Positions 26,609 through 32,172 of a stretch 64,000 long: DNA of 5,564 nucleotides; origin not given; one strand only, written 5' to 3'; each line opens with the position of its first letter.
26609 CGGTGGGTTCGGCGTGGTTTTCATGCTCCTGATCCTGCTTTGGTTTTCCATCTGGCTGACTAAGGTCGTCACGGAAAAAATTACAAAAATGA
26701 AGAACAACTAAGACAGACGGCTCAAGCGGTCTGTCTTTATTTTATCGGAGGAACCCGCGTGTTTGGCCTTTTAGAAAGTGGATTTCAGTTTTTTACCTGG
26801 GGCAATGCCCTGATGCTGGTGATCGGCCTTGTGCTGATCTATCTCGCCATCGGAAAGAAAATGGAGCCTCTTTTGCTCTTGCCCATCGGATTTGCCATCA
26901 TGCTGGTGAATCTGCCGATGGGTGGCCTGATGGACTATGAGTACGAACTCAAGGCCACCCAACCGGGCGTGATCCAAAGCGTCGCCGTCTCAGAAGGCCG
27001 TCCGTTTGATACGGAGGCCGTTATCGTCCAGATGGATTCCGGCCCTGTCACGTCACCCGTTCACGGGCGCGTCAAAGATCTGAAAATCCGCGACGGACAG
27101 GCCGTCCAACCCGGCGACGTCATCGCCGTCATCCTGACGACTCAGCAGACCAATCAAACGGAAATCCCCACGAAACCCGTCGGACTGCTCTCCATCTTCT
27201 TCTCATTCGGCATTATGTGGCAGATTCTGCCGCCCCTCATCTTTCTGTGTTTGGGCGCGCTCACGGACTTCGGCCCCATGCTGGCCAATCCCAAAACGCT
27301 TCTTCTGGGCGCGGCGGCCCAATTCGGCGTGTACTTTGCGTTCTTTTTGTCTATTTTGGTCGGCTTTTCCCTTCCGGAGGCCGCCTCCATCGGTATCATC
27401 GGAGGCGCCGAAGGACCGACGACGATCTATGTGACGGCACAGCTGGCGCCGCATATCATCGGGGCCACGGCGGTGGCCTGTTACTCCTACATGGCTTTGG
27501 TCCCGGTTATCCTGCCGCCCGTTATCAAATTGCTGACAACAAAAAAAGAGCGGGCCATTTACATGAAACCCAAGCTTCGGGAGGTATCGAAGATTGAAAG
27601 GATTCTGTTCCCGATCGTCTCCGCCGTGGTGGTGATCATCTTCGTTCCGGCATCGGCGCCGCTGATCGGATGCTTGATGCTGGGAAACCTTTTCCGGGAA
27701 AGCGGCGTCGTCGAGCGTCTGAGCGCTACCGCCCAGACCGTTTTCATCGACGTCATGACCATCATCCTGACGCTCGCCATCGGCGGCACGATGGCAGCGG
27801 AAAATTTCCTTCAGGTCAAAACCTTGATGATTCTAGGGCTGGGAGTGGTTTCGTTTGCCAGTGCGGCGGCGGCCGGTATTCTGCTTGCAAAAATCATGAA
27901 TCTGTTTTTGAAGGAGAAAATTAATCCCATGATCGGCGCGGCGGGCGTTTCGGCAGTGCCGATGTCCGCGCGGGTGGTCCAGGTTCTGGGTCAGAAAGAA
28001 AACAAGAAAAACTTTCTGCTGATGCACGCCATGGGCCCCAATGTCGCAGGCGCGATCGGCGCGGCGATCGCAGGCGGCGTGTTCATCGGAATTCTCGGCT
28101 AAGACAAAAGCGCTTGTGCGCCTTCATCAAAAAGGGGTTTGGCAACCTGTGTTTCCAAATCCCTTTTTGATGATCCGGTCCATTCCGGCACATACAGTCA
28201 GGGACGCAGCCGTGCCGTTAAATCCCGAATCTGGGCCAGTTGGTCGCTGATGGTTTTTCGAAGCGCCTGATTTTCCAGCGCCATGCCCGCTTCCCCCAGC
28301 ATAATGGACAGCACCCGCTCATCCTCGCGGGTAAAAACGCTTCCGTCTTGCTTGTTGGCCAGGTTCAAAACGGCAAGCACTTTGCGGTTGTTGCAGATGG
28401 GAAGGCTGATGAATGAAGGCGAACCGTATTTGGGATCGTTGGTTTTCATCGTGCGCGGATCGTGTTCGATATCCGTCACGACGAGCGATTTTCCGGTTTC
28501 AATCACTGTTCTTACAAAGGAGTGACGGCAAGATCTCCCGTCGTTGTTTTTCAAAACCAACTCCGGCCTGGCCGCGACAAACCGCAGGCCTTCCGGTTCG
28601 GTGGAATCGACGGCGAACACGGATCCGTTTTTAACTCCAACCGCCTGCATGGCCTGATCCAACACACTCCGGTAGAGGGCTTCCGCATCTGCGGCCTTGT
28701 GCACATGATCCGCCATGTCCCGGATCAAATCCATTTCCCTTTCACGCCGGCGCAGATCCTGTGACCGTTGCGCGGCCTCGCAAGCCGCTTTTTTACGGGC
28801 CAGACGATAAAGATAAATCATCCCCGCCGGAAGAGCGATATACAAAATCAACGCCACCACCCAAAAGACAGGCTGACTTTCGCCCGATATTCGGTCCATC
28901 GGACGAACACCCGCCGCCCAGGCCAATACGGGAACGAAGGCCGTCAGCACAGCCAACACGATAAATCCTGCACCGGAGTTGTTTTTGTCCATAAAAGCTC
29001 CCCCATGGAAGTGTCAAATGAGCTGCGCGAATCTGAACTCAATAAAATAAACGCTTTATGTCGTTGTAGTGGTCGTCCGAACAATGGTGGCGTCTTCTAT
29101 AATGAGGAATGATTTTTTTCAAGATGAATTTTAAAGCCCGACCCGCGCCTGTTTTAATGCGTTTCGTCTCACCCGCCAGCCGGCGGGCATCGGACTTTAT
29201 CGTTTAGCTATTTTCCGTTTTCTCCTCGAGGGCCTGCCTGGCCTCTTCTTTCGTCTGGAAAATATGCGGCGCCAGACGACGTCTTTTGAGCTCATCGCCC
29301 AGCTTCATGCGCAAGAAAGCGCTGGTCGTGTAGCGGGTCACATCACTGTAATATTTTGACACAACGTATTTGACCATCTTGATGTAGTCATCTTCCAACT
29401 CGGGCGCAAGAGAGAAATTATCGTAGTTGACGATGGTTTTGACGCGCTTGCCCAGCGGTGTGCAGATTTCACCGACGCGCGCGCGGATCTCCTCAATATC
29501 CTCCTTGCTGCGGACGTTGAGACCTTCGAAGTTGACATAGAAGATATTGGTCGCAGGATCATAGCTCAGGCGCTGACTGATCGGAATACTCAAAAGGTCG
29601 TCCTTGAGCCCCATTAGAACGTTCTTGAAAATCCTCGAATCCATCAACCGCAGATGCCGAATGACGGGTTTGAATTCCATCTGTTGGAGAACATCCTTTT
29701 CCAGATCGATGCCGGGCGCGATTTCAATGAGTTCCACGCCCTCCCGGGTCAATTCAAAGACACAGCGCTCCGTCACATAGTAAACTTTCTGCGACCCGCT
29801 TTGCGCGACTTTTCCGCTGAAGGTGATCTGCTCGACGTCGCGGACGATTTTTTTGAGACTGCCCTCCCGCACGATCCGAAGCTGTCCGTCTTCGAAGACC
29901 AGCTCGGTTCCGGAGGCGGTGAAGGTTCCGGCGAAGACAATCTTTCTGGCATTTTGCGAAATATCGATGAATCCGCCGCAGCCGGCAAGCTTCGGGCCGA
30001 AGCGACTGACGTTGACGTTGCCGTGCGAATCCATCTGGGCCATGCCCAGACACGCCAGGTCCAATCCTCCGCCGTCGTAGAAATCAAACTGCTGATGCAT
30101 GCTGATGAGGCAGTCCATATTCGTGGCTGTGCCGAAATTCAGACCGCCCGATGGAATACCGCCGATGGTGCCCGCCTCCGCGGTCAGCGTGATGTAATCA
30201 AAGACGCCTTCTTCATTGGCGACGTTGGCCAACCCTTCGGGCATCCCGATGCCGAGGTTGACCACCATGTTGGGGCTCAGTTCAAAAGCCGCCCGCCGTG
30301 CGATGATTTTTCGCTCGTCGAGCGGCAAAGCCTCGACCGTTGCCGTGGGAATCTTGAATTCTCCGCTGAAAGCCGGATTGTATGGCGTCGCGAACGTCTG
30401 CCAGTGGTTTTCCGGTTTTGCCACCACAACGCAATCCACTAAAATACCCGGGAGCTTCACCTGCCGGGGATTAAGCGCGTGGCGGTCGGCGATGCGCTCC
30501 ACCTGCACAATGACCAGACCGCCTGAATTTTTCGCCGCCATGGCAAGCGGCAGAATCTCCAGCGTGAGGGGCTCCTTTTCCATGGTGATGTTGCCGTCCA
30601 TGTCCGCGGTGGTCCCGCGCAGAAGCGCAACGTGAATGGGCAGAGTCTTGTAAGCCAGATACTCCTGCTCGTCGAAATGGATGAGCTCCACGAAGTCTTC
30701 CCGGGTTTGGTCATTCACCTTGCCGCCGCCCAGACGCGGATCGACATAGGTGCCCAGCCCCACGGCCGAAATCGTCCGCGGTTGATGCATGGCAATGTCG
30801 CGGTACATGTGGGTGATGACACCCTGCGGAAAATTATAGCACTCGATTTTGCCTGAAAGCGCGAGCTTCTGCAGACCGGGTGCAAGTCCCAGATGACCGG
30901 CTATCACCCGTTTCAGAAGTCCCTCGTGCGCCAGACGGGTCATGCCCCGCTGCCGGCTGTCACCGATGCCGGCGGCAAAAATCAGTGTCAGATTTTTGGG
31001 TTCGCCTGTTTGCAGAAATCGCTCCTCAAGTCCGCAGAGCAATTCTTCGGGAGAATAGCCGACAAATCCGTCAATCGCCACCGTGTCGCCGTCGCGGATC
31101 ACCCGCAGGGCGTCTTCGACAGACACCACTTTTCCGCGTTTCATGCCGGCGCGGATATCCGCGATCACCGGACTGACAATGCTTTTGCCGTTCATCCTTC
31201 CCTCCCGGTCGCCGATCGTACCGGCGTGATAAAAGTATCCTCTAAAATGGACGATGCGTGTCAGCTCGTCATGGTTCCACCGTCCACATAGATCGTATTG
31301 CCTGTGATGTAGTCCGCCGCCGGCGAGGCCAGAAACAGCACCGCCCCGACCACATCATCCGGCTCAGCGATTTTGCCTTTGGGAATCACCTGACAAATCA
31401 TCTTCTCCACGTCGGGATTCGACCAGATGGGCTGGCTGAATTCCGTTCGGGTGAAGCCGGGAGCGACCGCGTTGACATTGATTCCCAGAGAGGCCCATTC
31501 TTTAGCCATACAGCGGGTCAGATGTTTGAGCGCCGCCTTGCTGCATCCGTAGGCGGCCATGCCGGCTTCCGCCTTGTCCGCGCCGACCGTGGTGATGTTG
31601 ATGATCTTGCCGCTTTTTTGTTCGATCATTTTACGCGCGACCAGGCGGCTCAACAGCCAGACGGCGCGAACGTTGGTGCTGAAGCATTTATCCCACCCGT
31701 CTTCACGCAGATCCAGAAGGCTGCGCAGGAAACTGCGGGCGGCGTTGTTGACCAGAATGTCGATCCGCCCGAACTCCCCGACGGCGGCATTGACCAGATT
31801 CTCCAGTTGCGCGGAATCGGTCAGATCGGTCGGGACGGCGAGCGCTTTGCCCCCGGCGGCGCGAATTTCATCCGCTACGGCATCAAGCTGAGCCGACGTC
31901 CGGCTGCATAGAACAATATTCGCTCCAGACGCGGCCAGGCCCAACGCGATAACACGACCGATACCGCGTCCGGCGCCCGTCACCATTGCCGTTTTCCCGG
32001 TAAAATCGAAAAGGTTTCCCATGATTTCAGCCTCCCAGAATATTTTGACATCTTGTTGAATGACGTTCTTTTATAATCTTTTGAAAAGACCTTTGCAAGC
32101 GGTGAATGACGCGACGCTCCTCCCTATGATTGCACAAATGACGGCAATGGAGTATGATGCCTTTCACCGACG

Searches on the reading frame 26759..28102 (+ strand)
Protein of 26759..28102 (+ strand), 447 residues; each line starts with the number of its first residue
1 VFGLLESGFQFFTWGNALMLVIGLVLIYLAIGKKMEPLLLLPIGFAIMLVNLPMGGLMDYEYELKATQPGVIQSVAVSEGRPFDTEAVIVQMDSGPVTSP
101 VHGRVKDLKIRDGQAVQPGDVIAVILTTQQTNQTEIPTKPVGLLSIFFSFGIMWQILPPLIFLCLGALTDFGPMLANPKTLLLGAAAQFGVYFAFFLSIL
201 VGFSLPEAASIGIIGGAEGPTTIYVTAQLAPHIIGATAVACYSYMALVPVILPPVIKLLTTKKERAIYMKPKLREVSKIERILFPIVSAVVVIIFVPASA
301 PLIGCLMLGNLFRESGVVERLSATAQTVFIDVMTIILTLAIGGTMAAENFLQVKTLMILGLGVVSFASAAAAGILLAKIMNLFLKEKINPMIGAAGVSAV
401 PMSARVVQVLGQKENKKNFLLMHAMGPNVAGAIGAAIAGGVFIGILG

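Call 69: search_protein_families(library=pfam, proteins=[window:26759-28102:+], max_evalue=0.00001)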
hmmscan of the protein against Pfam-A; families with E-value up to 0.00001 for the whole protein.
window:26759-28102:+ (447 aa): 3 families
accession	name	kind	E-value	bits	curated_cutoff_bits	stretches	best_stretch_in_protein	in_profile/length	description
PF03977.18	OAD_beta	-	3.5e-147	490.5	31.6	1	16-445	2-348/349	Na+-transporting oxaloacetate decarboxylase beta subunit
PF00364.28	Biotin_lipoyl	-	7.2e-08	32.6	22.1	0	96-125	44-73/73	Biotin-requiring enzyme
PF13533.13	Biotin_lipoyl_2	-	1.3e-07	31.7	29.8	1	97-125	3-31/32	Biotin-lipoyl like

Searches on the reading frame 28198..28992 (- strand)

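Call 69: search_protein_families(library=pfam, proteins=[window:28198-28992:-], max_evalue=0.00001)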
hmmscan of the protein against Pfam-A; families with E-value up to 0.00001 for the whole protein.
window:28198-28992:- (264 aa): 3 families
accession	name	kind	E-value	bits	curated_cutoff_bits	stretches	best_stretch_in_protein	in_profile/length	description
PF01590.32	GAF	-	1.2e-14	55.4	22.4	1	102-239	1-133/133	GAF domain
PF13185.12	GAF_2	-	1.4e-14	54.9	28.6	1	100-240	1-136/136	GAF domain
PF13492.12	GAF_3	-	3.5e-07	31.1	27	1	104-241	3-129/129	GAF domain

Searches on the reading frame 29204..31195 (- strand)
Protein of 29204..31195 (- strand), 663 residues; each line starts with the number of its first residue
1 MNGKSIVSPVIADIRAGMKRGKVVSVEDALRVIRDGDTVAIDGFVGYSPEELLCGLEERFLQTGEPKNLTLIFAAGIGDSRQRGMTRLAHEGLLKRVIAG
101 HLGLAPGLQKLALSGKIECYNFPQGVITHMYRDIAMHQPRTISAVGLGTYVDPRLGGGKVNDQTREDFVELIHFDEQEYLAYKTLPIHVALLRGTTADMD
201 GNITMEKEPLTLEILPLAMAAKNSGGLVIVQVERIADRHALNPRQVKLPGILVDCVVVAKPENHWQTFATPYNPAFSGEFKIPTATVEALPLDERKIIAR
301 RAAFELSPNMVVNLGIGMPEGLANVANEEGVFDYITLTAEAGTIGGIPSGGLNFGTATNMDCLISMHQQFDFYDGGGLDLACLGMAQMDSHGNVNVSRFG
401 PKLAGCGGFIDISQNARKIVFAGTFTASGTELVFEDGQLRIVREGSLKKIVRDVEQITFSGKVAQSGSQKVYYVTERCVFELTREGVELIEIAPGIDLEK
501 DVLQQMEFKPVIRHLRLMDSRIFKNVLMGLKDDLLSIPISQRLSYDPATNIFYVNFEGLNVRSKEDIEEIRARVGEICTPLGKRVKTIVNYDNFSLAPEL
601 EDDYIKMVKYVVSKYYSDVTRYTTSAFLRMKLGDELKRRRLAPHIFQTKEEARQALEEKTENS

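Call 69: search_protein_families(library=pfam, proteins=[window:29204-31195:-], max_evalue=0.00001)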
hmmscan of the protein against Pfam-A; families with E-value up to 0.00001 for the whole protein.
window:29204-31195:- (663 aa): 1 family
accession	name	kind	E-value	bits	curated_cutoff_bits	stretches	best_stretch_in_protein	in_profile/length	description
PF01144.29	CoA_trans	-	3.2e-27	95.8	23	1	25-258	3-216/217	Coenzyme A transferase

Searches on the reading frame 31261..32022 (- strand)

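Call 69: search_protein_families(library=pfam, proteins=[window:31261-32022:-], max_evalue=0.00001)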
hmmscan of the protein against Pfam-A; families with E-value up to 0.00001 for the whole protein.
window:31261-32022:- (253 aa): 3 families
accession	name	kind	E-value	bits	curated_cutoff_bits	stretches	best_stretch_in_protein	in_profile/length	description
PF13561.12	adh_short_C2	-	5.4e-65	219.7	27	1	16-250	1-235/236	Enoyl-(Acyl carrier protein) reductase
PF00106.31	adh_short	-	4.2e-60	203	26.6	1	10-201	1-192/195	short chain dehydrogenase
PF08659.16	KR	-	8.8e-13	49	22.6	1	11-168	2-159/180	KR domain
